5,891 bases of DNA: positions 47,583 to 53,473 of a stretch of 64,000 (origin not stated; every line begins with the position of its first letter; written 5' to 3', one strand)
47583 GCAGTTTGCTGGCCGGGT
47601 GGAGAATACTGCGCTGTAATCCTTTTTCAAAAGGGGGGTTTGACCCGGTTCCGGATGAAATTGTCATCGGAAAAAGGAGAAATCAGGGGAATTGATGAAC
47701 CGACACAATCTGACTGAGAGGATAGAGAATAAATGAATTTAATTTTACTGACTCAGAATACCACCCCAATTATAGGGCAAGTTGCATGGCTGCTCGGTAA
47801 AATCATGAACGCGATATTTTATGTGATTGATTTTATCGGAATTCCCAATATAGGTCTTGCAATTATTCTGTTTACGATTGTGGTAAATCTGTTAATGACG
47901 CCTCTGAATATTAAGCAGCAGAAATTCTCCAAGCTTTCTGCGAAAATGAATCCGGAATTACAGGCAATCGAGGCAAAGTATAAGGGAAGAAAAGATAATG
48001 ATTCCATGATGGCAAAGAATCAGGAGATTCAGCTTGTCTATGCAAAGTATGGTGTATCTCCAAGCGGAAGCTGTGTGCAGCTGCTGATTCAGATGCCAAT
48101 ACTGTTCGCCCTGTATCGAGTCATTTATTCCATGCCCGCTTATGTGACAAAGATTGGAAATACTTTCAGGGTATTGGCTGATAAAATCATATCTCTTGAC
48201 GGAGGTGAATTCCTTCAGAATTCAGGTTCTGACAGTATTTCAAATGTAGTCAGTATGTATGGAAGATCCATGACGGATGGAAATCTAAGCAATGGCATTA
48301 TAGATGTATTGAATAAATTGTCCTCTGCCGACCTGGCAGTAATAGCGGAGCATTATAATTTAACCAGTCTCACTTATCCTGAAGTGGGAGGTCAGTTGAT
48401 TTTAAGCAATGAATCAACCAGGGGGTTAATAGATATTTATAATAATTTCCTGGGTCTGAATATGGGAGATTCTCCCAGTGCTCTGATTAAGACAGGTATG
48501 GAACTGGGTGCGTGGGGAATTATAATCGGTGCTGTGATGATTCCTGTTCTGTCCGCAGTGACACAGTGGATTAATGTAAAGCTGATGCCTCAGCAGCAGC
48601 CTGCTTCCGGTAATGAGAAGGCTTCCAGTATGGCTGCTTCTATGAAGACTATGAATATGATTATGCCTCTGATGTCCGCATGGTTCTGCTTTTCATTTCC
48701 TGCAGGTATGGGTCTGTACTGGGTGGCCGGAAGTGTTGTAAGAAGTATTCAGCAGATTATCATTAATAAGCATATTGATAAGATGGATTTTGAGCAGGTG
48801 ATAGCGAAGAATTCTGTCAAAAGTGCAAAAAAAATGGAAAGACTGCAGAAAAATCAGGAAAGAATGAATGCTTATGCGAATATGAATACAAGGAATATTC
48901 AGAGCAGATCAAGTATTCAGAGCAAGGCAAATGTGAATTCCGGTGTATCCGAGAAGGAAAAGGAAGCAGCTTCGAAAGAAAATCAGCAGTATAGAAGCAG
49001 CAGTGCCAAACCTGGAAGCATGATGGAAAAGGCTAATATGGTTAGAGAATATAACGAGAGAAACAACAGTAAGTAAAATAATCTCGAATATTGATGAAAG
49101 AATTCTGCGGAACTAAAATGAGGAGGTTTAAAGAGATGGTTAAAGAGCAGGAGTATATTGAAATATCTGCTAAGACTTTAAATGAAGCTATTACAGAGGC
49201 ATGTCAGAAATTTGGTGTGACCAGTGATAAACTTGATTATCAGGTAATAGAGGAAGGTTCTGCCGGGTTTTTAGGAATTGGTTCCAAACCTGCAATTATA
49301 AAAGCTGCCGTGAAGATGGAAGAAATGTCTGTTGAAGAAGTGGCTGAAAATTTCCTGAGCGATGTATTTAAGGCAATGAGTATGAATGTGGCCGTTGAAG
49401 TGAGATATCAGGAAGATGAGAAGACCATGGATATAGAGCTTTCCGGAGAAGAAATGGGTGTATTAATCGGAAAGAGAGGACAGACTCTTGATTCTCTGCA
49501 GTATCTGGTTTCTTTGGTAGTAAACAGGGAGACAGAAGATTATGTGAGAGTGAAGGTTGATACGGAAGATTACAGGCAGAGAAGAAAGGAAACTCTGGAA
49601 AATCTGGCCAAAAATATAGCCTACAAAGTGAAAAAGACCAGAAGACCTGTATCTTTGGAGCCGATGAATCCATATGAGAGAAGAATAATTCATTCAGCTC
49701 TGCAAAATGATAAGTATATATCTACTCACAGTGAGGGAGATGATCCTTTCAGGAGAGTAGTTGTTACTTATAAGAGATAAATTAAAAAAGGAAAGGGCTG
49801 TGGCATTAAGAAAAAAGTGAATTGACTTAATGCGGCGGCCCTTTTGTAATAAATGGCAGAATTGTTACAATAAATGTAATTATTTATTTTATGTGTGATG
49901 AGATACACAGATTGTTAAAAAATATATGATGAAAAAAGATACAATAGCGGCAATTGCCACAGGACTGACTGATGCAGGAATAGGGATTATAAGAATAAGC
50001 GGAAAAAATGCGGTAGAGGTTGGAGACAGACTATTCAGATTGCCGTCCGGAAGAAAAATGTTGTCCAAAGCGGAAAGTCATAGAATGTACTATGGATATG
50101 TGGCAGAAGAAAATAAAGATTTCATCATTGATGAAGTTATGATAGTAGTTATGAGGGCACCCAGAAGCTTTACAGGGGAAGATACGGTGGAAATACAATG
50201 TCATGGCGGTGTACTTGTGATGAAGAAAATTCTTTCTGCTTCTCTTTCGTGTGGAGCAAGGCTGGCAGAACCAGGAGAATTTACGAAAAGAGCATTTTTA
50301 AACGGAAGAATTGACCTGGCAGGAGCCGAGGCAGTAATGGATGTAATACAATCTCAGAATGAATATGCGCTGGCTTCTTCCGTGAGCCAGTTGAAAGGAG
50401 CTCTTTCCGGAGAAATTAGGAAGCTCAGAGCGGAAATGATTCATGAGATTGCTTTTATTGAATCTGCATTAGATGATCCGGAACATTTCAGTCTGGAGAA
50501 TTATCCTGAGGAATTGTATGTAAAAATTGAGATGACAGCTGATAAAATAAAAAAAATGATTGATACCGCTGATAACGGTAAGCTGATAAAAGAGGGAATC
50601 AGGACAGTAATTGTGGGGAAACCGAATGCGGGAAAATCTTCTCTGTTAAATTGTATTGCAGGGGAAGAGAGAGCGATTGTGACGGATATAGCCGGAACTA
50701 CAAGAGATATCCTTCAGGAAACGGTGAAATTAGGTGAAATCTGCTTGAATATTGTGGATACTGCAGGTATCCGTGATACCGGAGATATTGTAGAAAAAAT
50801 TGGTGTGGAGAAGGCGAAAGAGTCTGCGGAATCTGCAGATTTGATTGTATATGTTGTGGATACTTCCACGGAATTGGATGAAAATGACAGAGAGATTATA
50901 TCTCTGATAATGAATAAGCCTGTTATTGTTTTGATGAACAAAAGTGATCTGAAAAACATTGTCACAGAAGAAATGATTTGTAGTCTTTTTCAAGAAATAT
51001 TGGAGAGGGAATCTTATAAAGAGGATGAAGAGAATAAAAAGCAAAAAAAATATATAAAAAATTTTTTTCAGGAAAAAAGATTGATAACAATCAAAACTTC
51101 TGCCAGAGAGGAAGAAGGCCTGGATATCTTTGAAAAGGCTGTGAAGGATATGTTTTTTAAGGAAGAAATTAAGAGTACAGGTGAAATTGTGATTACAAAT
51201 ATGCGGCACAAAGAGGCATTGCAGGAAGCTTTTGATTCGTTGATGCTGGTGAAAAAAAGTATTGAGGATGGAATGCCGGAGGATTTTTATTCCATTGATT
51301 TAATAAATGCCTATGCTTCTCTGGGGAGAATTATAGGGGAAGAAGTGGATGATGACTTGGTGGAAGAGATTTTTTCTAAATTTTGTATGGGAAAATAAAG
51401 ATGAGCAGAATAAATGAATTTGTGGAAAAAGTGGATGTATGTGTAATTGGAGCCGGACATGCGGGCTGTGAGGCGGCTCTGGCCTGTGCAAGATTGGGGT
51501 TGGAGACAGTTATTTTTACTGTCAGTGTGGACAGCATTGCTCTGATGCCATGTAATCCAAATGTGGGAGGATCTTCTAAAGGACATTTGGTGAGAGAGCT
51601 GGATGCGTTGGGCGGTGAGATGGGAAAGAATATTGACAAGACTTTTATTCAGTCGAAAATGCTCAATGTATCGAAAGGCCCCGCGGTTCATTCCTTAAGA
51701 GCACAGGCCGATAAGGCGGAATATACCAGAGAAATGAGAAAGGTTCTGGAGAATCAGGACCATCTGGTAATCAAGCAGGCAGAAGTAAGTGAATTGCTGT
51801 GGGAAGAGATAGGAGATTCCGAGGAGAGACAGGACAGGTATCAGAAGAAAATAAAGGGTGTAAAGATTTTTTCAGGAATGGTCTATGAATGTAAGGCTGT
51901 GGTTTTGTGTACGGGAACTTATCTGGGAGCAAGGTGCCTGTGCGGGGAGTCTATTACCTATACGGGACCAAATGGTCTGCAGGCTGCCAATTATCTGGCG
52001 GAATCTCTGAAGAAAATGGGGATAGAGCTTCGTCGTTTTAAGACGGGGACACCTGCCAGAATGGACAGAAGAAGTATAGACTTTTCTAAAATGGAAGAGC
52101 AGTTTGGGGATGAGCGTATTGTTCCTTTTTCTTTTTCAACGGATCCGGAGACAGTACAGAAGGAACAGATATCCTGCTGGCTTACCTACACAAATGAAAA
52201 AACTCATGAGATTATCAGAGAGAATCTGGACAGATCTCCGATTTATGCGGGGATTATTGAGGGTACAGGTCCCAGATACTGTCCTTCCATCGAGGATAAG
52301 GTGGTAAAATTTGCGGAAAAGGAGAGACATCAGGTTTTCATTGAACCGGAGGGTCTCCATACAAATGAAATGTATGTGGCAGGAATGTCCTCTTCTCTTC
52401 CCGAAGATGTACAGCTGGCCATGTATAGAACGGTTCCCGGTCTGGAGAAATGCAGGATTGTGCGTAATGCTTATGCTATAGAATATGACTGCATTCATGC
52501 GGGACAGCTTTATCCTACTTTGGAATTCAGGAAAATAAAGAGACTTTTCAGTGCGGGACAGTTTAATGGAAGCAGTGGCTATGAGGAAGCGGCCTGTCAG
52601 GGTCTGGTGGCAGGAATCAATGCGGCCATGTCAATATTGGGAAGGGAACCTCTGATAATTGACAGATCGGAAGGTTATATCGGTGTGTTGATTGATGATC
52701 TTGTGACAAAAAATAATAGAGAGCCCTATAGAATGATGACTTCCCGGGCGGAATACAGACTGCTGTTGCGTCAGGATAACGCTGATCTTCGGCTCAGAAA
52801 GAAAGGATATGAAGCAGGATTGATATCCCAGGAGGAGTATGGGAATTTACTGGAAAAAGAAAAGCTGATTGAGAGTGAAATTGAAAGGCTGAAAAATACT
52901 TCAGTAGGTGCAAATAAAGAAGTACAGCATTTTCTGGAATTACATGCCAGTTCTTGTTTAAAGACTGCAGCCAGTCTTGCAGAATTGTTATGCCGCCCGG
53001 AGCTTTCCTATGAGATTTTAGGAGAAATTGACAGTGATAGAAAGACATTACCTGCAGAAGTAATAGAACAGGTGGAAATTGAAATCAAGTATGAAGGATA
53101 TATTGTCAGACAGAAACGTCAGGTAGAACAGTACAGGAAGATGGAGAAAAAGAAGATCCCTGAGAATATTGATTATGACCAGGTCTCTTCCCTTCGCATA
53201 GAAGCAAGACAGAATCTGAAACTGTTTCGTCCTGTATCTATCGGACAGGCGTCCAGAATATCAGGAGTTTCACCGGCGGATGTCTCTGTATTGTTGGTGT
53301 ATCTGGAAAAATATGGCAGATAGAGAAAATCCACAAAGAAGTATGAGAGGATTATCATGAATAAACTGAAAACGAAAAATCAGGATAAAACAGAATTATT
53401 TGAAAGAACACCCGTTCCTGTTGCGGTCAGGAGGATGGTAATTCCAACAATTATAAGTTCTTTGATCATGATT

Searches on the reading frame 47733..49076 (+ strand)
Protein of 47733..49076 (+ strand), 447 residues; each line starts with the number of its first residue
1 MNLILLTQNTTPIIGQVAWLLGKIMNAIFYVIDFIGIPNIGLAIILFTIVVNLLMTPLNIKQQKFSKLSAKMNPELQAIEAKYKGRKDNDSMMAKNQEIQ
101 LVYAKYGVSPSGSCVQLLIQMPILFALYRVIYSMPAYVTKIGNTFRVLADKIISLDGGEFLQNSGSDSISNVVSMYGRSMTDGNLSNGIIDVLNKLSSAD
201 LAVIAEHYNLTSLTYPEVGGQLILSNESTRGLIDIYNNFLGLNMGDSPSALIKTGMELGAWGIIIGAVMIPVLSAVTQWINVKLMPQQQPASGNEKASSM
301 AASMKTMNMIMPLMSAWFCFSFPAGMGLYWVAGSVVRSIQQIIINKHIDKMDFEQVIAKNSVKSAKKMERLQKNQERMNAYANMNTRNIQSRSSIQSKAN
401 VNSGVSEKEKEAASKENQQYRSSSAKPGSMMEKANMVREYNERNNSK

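Call 88: search_protein_families(library=pfam, proteins=[window:47733-49076:+], max_evalue=0.00001)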
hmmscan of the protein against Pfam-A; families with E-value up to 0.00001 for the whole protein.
window:47733-49076:+ (447 aa): 1 family
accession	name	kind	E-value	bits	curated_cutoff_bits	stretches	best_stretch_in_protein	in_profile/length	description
PF02096.25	60KD_IMP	-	3.8e-43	147.7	35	1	41-346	2-163/163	60Kd inner membrane protein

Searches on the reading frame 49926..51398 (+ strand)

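Call 88: search_protein_families(library=pfam, proteins=[window:49926-51398:+], max_evalue=0.00001)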
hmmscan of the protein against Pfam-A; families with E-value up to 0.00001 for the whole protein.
window:49926-51398:+ (490 aa): 6 families
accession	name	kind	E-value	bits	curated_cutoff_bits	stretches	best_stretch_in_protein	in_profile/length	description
PF12631.12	MnmE_helical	-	1.2e-54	186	40.1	1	131-487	1-211/211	MnmE helical domain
PF10396.14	TrmE_N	-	5.1e-43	146.5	29.8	1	6-128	1-117/117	GTP-binding protein TrmE N-terminus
PF01926.29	MMR_HSR1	-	9e-28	97.1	21.9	1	227-339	2-113/113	50S ribosome-binding GTPase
PF02421.24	FeoB_N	-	4.3e-10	39.8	27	1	226-344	2-119/156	Ferrous iron transport protein B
PF00009.33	GTP_EFTU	-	1.9e-06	28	26.5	0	257-408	54-184/188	Elongation factor Tu GTP binding domain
PF04548.22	AIG1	-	3.4e-06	27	27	1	226-388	2-179/212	AIG1 family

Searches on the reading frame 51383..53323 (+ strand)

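Call 88: search_protein_families(library=pfam, proteins=[window:51383-53323:+], max_evalue=0.00001)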
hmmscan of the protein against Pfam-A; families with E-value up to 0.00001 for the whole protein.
window:51383-53323:+ (646 aa): 4 families
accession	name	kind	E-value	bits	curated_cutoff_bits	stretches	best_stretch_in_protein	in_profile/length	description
PF01134.28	GIDA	-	5.1e-159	529.9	22.1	1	18-421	1-390/391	Glucose inhibited division protein A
PF21680.2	GIDA_C_1st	-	7.7e-26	91.1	24.7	1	483-578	1-96/96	tRNA modifying enzyme MnmG/GidA C-terminal helical domain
PF13932.14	SAM_GIDA_C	-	2.6e-25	88.4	27.1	1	582-638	1-57/57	tRNA modifying enzyme MnmG/GidA C-terminal helical bundle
PF12831.13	FAD_oxidored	-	9.9e-07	28.8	27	1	18-185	1-150/416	FAD dependent oxidoreductase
